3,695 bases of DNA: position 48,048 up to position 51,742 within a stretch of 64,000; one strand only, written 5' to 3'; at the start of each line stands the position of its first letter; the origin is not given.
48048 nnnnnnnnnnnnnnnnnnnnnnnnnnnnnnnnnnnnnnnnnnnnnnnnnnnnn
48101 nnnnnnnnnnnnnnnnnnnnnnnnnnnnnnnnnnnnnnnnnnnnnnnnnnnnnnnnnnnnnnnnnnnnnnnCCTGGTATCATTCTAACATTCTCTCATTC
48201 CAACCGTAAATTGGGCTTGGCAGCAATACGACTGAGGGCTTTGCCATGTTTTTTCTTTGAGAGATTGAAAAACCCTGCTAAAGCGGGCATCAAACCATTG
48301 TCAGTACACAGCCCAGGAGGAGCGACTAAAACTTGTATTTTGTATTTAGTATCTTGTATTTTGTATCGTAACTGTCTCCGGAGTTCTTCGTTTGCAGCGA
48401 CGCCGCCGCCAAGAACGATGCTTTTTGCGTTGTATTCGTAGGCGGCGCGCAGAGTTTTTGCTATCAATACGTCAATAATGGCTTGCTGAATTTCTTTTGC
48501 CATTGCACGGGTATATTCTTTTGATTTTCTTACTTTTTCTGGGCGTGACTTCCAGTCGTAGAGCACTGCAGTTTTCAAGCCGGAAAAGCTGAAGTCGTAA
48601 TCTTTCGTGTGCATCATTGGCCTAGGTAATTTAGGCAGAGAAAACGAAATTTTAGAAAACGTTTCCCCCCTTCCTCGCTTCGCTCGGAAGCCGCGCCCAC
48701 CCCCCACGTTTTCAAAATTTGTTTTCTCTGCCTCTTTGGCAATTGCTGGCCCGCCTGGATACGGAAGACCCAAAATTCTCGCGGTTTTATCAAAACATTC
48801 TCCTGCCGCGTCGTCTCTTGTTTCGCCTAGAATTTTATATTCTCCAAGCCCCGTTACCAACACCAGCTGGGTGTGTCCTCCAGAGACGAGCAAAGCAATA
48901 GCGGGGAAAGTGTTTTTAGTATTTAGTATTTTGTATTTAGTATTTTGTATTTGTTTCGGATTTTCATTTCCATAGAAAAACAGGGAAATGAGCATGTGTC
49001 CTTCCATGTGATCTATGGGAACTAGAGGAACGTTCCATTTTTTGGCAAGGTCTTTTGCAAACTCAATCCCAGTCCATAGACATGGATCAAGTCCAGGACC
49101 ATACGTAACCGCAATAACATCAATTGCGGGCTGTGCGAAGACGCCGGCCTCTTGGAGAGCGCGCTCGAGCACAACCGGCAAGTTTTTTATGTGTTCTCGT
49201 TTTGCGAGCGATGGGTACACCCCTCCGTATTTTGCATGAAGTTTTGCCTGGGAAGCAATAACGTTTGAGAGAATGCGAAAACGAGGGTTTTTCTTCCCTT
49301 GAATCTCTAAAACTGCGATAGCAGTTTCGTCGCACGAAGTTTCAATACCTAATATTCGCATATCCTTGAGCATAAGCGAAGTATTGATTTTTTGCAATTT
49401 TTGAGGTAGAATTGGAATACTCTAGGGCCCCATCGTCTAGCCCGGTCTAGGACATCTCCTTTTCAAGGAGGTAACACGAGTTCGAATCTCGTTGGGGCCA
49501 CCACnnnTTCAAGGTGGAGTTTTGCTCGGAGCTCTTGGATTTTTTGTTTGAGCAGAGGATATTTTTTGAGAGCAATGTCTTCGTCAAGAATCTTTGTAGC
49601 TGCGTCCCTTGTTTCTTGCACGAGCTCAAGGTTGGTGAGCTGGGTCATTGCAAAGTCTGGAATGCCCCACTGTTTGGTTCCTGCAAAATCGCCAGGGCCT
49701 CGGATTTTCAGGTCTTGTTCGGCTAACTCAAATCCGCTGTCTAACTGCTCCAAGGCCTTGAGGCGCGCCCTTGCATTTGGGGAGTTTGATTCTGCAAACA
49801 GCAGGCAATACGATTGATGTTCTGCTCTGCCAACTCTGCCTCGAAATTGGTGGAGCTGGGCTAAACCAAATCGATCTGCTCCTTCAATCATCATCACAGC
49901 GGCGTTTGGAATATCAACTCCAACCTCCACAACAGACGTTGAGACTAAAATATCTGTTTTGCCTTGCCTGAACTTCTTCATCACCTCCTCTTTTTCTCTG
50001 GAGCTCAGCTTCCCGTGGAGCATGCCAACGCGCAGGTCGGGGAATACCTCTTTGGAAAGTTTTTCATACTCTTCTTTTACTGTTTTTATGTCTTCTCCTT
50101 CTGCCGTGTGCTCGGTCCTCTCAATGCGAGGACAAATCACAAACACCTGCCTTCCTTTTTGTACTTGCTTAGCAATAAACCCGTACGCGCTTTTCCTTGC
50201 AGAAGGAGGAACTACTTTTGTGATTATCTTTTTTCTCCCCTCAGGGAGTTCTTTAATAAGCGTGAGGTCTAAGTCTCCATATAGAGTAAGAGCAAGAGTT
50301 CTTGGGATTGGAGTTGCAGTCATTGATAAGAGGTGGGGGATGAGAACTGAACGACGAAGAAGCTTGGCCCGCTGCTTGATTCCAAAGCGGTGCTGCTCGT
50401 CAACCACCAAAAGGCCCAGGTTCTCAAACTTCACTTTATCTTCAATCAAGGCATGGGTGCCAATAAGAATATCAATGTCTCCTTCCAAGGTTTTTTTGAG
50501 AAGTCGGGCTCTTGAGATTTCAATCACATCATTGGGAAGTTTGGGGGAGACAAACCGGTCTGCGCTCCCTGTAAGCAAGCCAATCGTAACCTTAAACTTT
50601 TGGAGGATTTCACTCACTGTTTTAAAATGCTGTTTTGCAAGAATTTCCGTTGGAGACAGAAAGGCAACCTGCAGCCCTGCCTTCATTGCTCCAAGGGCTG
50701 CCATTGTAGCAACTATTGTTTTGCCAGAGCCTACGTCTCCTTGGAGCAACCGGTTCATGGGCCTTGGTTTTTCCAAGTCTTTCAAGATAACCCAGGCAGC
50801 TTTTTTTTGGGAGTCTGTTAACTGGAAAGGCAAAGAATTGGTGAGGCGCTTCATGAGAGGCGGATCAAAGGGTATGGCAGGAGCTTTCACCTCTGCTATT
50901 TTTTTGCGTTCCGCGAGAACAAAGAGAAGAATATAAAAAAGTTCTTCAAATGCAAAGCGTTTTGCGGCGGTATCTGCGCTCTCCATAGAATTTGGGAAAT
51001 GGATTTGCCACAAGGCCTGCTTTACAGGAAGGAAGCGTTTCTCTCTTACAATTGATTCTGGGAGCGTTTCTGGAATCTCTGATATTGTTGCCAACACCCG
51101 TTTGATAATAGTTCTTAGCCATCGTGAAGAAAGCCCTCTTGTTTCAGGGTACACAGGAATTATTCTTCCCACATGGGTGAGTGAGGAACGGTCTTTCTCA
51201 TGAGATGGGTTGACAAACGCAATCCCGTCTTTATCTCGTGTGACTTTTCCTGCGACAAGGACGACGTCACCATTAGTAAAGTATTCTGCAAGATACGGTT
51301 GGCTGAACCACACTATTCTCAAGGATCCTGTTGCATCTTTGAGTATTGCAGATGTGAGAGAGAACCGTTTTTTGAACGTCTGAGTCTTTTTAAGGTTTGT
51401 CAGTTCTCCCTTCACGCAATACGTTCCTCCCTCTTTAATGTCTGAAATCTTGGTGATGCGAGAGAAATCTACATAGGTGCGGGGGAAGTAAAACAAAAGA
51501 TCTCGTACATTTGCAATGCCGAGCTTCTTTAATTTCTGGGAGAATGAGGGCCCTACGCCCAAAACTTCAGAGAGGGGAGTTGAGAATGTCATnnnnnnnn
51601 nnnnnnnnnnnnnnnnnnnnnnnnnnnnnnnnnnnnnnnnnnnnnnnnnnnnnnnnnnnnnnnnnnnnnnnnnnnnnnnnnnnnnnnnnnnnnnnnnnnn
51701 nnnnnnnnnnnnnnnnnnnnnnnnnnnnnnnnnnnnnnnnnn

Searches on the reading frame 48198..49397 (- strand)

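Call 34: search_protein_families(library=pfam, proteins=[window:48198-49397:-], max_evalue=0.001)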
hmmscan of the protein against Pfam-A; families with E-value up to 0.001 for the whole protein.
window:48198-49397:- (400 aa): 2 families
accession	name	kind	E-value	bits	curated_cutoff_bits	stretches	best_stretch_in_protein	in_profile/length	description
PF00814.31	TsaD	-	3.1e-78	263.6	24.8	1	42-372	2-263/264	tRNA N6-adenosine threonylcarbamoyltransferase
PF22521.2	HypF_C_2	-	1.6e-06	28.5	27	1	288-354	155-224/241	Carbamoyltransferase, Kae1-like Domain, second subdomain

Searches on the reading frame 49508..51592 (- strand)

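Call 34: search_protein_families(library=pfam, proteins=[window:49508-51592:-], max_evalue=0.001)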
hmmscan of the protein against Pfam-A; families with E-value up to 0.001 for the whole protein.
window:49508-51592:- (695 aa): 8 families
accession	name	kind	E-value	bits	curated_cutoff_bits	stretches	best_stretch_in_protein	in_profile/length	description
PF17191.10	RecG_wedge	-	2.8e-28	99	23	1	12-169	7-161/162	RecG wedge domain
PF00270.35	DEAD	-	9.9e-22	77.9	26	1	279-433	15-164/167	DEAD/DEAH box helicase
PF00271.37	Helicase_C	-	1.7e-21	76.9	23.5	1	476-590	11-109/110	Helicase conserved C-terminal domain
PF04851.21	ResIII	-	3.3e-12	47.1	22.5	1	257-428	3-162/164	Type III restriction enzyme, res subunit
PF19833.4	RecG_dom3_C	-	1.3e-11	44.8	26.8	1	619-691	3-79/87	ATP-dependent DNA helicase RecG, domain 3, C-terminal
PF01336.31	tRNA_anti-codon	-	1.6e-08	34.8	27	1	59-127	2-68/75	OB-fold nucleic acid binding domain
PF22590.2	Cas3-like_C_2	-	5.4e-06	27.1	27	1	502-591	12-105/106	CRISPR-associated nuclease/helicase Cas3, C-terminal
PF13604.12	AAA_30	-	0.00012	22.3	27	1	258-414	2-111/191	AAA domain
